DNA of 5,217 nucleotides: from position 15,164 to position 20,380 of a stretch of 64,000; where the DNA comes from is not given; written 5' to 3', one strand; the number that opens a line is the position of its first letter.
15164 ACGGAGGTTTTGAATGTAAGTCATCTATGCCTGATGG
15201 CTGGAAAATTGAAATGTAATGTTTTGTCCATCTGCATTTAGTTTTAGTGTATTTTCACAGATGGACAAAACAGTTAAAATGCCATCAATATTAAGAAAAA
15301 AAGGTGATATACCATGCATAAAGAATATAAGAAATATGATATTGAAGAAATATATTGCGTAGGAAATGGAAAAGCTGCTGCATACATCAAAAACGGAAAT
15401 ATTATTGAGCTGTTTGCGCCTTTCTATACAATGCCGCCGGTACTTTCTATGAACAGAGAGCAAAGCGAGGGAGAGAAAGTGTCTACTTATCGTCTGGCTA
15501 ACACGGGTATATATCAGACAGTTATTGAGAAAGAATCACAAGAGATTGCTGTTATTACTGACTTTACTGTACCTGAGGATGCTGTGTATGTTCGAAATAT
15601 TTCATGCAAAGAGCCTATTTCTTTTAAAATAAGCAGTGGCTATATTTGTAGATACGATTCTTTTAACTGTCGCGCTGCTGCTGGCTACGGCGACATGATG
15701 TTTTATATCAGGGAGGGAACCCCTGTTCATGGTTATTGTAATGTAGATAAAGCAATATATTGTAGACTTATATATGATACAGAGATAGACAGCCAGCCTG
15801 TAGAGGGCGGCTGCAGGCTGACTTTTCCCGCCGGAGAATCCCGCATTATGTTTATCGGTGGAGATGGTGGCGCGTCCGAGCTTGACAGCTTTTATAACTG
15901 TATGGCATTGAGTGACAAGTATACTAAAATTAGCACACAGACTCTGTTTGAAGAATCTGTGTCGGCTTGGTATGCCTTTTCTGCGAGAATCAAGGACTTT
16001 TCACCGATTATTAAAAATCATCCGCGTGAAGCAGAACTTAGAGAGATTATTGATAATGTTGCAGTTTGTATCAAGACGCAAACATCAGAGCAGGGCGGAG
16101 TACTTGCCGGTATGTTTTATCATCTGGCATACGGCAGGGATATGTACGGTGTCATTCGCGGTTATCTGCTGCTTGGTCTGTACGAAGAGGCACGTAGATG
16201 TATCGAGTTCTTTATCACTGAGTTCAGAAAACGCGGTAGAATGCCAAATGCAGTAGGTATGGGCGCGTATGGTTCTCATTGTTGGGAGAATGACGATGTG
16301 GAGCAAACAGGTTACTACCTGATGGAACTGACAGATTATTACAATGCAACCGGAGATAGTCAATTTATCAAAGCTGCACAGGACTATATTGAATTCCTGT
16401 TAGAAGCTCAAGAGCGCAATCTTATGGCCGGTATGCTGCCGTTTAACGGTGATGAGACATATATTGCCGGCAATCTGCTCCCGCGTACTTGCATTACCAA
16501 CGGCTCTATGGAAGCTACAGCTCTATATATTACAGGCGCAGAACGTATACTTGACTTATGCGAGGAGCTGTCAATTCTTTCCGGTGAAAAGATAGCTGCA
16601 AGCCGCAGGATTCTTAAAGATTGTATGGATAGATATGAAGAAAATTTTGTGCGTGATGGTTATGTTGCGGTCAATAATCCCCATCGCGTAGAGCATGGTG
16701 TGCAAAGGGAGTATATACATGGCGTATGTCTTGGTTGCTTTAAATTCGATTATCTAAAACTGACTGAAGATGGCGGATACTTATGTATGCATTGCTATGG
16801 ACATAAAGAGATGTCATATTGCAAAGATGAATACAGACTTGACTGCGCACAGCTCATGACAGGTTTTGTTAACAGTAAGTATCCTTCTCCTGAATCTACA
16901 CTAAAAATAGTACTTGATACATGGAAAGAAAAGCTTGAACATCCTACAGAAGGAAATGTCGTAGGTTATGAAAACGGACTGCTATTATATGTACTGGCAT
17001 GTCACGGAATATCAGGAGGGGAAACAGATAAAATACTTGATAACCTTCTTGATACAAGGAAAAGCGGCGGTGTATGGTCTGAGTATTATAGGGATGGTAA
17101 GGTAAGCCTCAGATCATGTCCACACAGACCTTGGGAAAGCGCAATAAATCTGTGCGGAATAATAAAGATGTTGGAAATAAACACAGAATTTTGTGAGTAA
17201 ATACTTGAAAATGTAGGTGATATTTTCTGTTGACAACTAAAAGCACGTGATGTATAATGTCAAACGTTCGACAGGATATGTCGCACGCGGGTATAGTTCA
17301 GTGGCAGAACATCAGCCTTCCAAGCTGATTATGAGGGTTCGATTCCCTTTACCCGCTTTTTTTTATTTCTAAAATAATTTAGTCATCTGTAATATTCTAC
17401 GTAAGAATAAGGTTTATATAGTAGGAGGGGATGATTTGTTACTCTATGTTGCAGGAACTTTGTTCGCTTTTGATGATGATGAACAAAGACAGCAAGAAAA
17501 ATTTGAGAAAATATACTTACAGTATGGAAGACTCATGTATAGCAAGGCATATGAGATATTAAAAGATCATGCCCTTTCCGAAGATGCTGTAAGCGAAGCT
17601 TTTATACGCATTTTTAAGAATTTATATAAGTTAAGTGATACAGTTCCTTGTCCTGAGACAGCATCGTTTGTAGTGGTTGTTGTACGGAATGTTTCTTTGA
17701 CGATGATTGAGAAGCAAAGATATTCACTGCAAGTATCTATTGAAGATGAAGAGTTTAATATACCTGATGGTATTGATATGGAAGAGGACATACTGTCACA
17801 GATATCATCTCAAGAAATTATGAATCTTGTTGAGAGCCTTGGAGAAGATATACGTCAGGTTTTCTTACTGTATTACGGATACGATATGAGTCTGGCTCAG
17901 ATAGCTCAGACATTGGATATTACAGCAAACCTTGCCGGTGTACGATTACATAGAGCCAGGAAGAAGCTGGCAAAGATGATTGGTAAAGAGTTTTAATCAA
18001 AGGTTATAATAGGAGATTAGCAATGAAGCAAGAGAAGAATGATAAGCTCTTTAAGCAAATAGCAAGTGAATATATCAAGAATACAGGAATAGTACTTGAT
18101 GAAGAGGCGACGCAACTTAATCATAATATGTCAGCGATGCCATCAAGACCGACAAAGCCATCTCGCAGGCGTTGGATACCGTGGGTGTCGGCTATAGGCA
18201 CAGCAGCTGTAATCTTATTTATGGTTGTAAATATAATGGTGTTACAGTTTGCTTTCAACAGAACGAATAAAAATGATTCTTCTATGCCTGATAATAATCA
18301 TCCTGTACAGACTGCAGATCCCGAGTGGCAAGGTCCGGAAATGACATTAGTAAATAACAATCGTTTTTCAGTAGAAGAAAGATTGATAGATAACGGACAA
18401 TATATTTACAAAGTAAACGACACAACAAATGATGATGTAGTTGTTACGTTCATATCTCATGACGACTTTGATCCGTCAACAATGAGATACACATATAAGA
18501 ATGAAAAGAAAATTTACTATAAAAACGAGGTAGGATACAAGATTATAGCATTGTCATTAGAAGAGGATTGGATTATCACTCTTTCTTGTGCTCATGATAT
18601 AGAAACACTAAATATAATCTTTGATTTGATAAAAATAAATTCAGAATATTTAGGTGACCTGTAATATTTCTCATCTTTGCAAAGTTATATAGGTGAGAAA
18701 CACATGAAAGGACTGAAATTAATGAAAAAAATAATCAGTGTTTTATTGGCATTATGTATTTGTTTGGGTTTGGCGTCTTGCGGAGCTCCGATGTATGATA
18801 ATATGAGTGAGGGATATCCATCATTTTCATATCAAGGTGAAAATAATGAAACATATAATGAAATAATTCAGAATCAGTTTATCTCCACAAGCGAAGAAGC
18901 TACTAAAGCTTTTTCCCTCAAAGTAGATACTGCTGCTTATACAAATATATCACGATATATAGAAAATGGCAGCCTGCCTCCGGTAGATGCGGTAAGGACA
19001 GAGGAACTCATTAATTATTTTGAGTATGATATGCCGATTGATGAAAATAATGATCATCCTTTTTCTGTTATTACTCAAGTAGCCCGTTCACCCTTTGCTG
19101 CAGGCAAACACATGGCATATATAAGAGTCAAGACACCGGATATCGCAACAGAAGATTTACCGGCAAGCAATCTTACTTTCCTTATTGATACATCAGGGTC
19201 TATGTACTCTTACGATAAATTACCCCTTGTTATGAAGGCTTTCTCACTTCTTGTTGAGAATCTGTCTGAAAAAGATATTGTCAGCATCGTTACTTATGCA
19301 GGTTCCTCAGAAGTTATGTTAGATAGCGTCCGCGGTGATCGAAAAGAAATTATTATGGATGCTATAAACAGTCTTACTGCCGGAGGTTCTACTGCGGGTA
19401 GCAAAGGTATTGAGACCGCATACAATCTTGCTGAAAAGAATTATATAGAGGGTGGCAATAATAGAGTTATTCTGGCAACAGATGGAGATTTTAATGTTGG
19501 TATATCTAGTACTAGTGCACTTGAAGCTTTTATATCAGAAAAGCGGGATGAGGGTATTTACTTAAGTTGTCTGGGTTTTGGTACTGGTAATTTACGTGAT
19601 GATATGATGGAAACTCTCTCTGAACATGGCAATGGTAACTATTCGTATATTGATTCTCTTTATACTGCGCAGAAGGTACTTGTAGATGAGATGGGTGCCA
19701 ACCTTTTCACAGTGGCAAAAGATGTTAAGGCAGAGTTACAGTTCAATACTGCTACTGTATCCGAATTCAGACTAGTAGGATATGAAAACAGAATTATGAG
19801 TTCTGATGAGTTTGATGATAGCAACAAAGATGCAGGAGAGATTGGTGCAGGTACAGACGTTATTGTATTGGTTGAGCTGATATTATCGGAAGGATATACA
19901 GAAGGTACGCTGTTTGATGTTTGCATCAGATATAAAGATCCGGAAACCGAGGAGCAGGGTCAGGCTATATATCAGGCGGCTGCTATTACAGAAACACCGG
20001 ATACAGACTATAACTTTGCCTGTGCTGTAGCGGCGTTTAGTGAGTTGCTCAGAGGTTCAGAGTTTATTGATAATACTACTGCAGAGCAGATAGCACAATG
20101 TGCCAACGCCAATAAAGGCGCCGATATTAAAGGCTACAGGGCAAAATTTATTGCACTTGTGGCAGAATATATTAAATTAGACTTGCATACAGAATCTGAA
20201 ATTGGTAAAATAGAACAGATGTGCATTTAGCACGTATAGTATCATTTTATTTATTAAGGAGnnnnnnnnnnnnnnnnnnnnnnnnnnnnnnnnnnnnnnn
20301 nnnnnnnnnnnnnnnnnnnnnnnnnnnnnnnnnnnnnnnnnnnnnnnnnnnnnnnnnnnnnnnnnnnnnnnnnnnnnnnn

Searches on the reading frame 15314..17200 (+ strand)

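Call 49: search_protein_families(library=pfam, proteins=[window:15314-17200:+], max_evalue=0.01)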
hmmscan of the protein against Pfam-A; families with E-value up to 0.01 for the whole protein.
window:15314-17200:+ (628 aa): 1 family
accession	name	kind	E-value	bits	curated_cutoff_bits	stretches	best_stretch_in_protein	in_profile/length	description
PF06202.20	GDE_C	-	1.1e-08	34.8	21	1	250-364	5-115/367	Amylo-alpha-1,6-glucosidase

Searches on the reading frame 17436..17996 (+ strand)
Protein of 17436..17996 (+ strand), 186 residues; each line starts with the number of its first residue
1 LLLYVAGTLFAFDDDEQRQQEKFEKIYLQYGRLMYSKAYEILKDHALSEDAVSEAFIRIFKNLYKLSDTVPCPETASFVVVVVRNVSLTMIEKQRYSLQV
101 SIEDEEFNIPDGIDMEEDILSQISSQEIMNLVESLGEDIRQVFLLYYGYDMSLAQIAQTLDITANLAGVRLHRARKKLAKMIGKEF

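Call 49: search_protein_families(library=pfam, proteins=[window:17436-17996:+], max_evalue=0.01)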
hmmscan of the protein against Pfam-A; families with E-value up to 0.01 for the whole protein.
window:17436-17996:+ (186 aa): 3 families
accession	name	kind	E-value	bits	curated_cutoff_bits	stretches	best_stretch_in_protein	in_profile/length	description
PF08281.18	Sigma70_r4_2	-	1e-12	47.9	25.7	1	126-178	2-54/54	Sigma-70, region 4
PF04542.20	Sigma70_r2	-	1.1e-07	32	24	1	27-95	2-69/71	Sigma-70 region 2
PF04545.22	Sigma70_r4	-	5.6e-07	29.4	24.1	1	133-179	3-49/50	Sigma-70, region 4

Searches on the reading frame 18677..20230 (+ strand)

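Call 49: search_protein_families(library=pfam, proteins=[window:18677-20230:+], max_evalue=0.01)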
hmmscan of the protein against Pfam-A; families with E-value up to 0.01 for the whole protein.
window:18677-20230:+ (517 aa): 5 families
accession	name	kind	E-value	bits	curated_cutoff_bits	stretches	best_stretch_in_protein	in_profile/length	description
PF12034.13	YfbK_C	-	2.3e-40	139.2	25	2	342-405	2-65/184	Uncharacterized protein YfbK, C-terminal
PF12450.13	vWF_A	-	5.6e-28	97.2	25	1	56-145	3-91/94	von Willebrand factor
PF00092.34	VWA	-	1.1e-16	62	23.8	1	165-331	1-167/174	von Willebrand factor type A domain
PF13519.12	VWA_2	-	1.4e-12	48.6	27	1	167-270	2-106/107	von Willebrand factor type A domain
PF13768.12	VWA_3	-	6.1e-10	39.8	27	1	165-323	2-154/155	von Willebrand factor type A domain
